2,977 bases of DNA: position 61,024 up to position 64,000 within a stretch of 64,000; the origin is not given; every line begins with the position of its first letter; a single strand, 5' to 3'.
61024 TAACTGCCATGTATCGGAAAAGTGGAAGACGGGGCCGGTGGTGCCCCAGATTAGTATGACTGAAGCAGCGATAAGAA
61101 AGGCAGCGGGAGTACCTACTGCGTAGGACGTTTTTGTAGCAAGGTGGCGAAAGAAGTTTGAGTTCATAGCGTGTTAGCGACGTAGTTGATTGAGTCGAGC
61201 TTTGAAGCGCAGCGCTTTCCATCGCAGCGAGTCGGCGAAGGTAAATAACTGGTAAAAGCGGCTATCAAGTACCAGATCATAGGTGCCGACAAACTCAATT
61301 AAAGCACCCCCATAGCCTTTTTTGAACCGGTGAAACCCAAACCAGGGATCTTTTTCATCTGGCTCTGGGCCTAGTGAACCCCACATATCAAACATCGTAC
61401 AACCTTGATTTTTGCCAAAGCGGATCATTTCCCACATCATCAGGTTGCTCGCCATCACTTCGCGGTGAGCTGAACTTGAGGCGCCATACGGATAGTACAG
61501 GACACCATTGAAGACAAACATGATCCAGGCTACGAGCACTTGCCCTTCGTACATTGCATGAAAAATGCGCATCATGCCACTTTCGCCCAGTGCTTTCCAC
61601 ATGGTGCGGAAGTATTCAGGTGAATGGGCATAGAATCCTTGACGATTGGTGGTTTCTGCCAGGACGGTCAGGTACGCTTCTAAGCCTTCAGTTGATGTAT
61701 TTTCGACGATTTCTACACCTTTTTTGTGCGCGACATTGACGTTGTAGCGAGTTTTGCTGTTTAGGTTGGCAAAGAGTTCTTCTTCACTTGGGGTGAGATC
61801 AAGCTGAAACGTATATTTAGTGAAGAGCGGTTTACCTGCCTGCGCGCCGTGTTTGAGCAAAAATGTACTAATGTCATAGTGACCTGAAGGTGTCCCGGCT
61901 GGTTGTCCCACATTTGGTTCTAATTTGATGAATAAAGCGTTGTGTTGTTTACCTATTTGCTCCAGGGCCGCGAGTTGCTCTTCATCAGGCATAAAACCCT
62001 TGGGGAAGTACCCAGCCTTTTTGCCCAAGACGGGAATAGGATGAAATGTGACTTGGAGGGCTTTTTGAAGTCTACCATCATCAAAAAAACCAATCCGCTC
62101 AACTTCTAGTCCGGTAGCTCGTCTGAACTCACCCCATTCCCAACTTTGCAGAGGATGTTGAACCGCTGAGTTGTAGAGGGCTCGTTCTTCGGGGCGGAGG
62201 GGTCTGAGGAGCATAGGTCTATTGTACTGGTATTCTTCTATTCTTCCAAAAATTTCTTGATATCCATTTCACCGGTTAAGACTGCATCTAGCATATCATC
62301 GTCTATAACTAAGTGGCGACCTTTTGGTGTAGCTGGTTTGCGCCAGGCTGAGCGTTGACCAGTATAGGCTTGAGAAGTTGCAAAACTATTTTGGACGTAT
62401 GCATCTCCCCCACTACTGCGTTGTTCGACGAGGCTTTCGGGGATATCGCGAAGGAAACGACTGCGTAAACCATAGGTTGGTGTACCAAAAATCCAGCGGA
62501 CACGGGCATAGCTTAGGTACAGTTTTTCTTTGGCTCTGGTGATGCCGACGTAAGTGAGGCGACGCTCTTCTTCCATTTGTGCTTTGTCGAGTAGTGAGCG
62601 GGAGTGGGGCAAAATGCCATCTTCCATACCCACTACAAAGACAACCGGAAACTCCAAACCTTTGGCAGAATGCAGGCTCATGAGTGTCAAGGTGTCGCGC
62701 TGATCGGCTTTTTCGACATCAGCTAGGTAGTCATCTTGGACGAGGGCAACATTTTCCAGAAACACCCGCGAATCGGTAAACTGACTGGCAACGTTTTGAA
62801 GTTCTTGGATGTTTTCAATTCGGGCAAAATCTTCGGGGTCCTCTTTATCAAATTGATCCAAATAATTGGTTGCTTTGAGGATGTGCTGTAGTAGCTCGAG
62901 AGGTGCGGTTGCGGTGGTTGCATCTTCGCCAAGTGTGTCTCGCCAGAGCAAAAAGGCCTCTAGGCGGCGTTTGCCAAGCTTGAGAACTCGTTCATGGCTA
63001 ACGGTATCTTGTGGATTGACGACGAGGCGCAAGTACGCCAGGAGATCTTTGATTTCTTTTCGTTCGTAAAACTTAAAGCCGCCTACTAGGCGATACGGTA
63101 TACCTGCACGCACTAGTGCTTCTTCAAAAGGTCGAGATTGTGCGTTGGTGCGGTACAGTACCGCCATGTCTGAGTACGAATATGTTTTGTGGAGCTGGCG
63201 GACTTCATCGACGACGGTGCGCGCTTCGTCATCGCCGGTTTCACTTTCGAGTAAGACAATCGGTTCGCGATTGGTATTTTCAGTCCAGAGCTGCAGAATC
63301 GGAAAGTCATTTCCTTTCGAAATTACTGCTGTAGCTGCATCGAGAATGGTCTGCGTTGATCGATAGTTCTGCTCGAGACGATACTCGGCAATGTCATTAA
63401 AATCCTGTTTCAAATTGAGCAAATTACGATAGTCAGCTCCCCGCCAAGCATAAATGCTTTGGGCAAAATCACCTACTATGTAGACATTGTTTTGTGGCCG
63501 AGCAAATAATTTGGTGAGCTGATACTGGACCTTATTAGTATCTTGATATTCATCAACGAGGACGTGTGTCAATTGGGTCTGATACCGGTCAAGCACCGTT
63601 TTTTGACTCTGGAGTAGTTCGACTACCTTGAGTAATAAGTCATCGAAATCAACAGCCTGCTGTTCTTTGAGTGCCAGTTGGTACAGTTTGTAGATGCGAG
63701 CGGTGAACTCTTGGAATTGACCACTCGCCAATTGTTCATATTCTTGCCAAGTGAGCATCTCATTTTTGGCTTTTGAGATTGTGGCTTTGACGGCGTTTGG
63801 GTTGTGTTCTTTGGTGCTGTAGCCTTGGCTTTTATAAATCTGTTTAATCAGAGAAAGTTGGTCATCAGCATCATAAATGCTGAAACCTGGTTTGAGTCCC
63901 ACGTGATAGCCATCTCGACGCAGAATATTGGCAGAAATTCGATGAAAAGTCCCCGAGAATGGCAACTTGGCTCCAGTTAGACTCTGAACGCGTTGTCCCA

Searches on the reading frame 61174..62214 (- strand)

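Call 9: search_protein_families(library=pfam, proteins=[window:61174-62214:-], max_evalue=0.0001)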
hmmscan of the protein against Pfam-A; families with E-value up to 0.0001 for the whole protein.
window:61174-62214:- (346 aa): 2 families
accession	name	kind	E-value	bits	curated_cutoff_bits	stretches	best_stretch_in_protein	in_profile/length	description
PF02388.22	FemAB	-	1.1e-34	120.4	24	2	16-214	13-232/406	FemAB family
PF13480.13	Acetyltransf_6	-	1.1e-15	58.5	22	1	154-279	2-136/143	Acetyltransferase (GNAT) domain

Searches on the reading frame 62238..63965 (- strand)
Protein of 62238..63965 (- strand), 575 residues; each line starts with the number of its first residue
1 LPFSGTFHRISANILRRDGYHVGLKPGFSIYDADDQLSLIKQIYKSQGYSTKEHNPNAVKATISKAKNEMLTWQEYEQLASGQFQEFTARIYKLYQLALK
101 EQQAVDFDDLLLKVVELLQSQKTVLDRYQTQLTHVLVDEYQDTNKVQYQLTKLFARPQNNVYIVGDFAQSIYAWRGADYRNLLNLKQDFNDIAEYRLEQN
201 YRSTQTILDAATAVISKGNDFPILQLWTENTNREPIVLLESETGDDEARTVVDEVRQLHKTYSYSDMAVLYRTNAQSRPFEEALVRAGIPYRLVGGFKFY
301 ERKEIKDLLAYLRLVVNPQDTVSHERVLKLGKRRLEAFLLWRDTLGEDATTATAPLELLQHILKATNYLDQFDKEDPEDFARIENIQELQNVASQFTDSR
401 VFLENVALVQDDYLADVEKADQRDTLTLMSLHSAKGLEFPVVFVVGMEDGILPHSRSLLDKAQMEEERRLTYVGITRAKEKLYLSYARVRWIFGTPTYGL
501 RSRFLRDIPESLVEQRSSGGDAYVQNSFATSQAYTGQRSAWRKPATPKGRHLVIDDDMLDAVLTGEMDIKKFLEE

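Call 9: search_protein_families(library=pfam, proteins=[window:62238-63965:-], max_evalue=0.0001)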
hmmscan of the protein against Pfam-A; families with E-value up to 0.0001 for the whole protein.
window:62238-63965:- (575 aa): 4 families
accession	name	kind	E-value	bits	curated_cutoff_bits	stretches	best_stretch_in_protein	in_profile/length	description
PF13361.12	UvrD_C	-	3.3e-67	227.8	25.6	1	195-488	1-349/350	UvrD-like helicase C-terminal domain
PF00580.27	UvrD-helicase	-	1.7e-51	176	23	1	5-190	80-271/271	UvrD/REP helicase N-terminal domain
PF13538.12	UvrD_C_2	-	4.1e-11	43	27.4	1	427-484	3-51/52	UvrD-like helicase C-terminal domain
PF13245.12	AAA_19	-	4.5e-06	27.3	25.1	1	126-173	85-132/134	AAA domain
